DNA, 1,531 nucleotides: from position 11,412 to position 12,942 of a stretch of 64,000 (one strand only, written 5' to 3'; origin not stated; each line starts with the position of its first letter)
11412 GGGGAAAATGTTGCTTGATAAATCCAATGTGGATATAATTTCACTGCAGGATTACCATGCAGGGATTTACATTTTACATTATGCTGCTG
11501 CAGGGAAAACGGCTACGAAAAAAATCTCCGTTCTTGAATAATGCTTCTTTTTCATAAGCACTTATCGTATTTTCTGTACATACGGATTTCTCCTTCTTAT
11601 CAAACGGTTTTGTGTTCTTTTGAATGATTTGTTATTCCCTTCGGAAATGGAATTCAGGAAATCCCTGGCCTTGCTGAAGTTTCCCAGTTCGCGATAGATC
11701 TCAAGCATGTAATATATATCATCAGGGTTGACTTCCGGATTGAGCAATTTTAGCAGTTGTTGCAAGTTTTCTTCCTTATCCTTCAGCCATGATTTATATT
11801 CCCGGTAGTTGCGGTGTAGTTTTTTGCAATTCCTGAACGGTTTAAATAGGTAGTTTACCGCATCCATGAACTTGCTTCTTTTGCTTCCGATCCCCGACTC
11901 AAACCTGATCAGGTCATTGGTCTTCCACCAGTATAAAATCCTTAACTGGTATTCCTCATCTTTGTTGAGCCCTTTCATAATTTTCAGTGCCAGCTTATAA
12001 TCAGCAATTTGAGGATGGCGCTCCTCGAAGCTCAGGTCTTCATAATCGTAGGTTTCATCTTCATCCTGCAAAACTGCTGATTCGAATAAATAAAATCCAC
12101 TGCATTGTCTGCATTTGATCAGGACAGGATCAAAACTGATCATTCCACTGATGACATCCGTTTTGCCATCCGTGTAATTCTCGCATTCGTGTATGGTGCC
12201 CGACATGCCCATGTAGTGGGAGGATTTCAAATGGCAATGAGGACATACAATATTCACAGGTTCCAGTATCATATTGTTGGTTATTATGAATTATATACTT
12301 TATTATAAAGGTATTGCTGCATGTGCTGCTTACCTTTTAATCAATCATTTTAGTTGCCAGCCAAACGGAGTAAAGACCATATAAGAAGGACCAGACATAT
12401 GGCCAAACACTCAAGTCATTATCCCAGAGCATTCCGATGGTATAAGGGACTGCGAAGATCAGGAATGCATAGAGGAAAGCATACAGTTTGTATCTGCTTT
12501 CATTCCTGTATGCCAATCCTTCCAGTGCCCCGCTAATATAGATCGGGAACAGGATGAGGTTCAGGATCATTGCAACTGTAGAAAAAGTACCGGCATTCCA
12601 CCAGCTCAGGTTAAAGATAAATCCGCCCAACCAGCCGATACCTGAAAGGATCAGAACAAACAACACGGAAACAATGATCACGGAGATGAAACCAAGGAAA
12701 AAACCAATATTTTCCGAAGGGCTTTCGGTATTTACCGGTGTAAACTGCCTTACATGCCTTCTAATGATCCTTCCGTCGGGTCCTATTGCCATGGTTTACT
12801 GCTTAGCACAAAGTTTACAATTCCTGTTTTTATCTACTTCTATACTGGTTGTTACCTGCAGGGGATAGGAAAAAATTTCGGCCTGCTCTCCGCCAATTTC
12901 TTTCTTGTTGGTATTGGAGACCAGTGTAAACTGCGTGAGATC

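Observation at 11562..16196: Six-gene operon built around an E2-like / JAB / E1-like core with no ubiquitin-like gene and no CD-NTase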

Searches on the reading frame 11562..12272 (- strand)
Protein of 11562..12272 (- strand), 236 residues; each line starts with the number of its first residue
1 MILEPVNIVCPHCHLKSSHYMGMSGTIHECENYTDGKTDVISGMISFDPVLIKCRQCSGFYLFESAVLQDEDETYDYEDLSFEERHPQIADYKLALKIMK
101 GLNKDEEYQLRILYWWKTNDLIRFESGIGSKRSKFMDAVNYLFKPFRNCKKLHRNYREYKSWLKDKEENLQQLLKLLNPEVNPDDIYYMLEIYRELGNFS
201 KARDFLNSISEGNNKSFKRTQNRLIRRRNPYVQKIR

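Call 3: search_protein_families(library=pfam, proteins=[window:11562-12272:-], max_evalue=1)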
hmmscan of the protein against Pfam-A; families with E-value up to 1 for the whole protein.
window:11562-12272:- (236 aa): 2 families
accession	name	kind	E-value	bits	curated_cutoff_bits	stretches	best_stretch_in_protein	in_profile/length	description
PF14559.12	TPR_19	-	0.091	13.5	25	1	170-214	14-56/68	Tetratricopeptide repeat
PF12760.12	Zn_ribbon_IS1595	-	0.76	10.2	25.4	1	8-30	19-40/46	Transposase zinc-ribbon domain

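Call 4: search_protein_families(library=padloc, proteins=[window:11562-12272:-], max_evalue=1)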
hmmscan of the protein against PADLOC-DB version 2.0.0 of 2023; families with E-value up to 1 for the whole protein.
window:11562-12272:- (236 aa): 0 families

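Call 5: search_protein_families(library=ncbifam, proteins=[window:11562-12272:-], max_evalue=1)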
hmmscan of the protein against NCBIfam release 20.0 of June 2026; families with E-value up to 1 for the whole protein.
window:11562-12272:- (236 aa): 2 families
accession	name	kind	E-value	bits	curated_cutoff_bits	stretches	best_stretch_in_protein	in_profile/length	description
NF038384.1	zinc_YnfU_fam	subfamily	0.01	15.4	36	1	5-20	14-29/52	YnfU family zinc-binding protein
TIGR01043.1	ATP_syn_A_arch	equivalog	0.16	10.3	972.15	1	133-197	434-496/580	ATP synthase subunit A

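Call 84: search_protein_representatives(protein=window:11562-12272:-)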
Query: 236 residues. Proteins with E-value up to 0.001 (for the whole library): 303; up to 1e-10: 23; up to 1e-30: 6. The best 150 are listed.
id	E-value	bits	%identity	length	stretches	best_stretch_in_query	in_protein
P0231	2.3e-79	282.9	56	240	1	1-234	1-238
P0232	8.5e-58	212.3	43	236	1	1-235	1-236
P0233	4.6e-56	206.6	44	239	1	1-234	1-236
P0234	9.7e-51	189.2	42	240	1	1-235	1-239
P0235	1.0e-50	189.1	45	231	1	23-235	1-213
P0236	1.9e-40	155.5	42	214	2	1-126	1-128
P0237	2.9e-21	92.7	33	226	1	1-233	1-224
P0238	7.0e-18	81.6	35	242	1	1-218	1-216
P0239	1.9e-15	73.7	34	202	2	1-123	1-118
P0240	5.4e-15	72.2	30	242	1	5-230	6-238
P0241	4.5e-14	69.2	35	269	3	8-78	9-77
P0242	2.6e-13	66.7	30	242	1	5-228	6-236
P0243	7.9e-13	65.1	32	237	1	5-210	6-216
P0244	3.7e-12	62.9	32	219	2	5-126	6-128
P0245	4.2e-12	62.7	34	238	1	1-233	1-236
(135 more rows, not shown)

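Call 86: search_protein_families(library=pfam, alignment_id=A3, max_evalue=0.01)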
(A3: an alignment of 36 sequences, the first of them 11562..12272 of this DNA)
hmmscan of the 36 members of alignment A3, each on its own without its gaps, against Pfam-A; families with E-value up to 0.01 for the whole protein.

A. member 1, window:11562-12272:- (236 aa): 0 families

B. families by the number of members that match (of 36 scanned): 22 families
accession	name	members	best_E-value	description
PF12895.13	ANAPC3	4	0.00035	Anaphase-promoting complex, cyclosome, subunit 3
PF14559.12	TPR_19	4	0.0031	Tetratricopeptide repeat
PF13428.12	TPR_14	3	0.00085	Tetratricopeptide repeat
PF08274.17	Zn_Ribbon_YjdM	3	0.0047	PhnA Zinc-Ribbon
PF13432.12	TPR_16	2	0.00053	Tetratricopeptide repeat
PF07719.23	TPR_2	2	0.0065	Tetratricopeptide repeat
PF17848.7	Zn_ribbon_ACC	1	0.00029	Acetyl-CoA carboxylase zinc finger domain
PF18439.7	zf_UBZ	1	0.0012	Ubiquitin-Binding Zinc Finger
PF06144.19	DNA_pol3_delta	1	0.0016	DNA polymerase III, delta subunit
PF13176.12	TPR_7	1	0.0021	Tetratricopeptide repeat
PF21349.2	RUBY_RBDX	1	0.0027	Rubrerythrin, rubredoxin-like domain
PF14354.12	Lar_restr_allev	1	0.0037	Restriction alleviation protein Lar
PF00515.34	TPR_1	1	0.0056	Tetratricopeptide repeat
PF07721.20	TPR_4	1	0.0059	Tetratricopeptide repeat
PF13174.12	TPR_6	1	0.0061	Tetratricopeptide repeat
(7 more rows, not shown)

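Call 87: search_solved_structures(query=A3, max_evalue=1)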
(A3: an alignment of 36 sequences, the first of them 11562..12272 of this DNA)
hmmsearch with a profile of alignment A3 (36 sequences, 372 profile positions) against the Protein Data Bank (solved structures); distinct sequences matched with E-value up to 1: 1.
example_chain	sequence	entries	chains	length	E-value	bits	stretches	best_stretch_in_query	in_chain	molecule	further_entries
8c3e_A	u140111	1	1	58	0.082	15.3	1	181-225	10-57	Engineered protein LCB2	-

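Call 103: find_related_loci(query=A5, collection=metagenome_contigs, flank=7000)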
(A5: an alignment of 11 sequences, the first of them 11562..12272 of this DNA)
Query A5 (236 aa) in metagenome_contigs; peptide patterns used: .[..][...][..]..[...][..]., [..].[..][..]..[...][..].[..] (x = any residue, [..] = any of these).
509 stretches matched a pattern; 59 encode a relative of the query (tblastn E <= 1e-3); 59 distinct loci.
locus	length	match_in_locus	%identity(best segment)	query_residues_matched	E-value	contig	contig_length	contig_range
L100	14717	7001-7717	59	1-236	4e-95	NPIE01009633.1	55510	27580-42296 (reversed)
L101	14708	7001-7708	43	1-236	8e-61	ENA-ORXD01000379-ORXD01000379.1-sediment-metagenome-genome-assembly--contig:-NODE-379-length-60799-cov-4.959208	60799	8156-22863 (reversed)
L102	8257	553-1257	30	5-232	8e-18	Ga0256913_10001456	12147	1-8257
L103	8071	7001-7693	29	6-228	1e-17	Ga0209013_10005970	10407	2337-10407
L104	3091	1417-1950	27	8-211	1e-16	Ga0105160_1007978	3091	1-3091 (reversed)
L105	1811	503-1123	28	1-235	2e-16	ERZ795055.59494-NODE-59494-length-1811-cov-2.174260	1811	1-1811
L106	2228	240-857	28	5-233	5e-16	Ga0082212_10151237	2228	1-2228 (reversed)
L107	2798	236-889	32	5-221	7e-16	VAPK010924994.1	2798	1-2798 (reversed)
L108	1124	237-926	31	5-226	6e-16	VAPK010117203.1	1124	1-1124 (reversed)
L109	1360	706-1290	24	6-236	4e-14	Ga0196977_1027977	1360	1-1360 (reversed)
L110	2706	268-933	28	8-228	1e-13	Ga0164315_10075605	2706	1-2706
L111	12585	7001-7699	27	6-235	4e-13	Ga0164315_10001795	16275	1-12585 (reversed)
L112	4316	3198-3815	26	1-235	3e-13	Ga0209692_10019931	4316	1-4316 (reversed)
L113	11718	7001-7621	27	8-219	3e-13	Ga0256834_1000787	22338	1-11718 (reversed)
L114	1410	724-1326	25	1-227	4e-13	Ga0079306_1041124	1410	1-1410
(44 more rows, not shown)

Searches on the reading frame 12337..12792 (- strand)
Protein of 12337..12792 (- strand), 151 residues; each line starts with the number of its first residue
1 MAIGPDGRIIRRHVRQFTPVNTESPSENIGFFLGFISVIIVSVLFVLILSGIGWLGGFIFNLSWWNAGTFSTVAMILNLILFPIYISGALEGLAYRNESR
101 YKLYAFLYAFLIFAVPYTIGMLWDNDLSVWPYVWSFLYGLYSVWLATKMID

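Call 3: search_protein_families(library=pfam, proteins=[window:12337-12792:-], max_evalue=1)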
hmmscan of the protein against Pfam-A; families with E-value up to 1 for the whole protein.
window:12337-12792:- (151 aa): 1 family
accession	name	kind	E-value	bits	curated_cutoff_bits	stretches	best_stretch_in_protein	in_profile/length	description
PF03547.23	Mem_trans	-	0.42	9.6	25.7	1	29-119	56-142/343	Membrane transport protein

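Call 4: search_protein_families(library=padloc, proteins=[window:12337-12792:-], max_evalue=1)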
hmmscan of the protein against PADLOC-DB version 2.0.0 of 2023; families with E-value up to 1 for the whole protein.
window:12337-12792:- (151 aa): 0 families

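Call 5: search_protein_families(library=ncbifam, proteins=[window:12337-12792:-], max_evalue=1)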
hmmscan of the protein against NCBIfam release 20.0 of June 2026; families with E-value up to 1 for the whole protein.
window:12337-12792:- (151 aa): 1 family
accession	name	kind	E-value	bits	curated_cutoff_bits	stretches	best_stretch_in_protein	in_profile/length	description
NF035952.1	WxPxxD_TM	subfamily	0.00015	21.4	70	1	35-123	90-179/234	WxPxxD family membrane protein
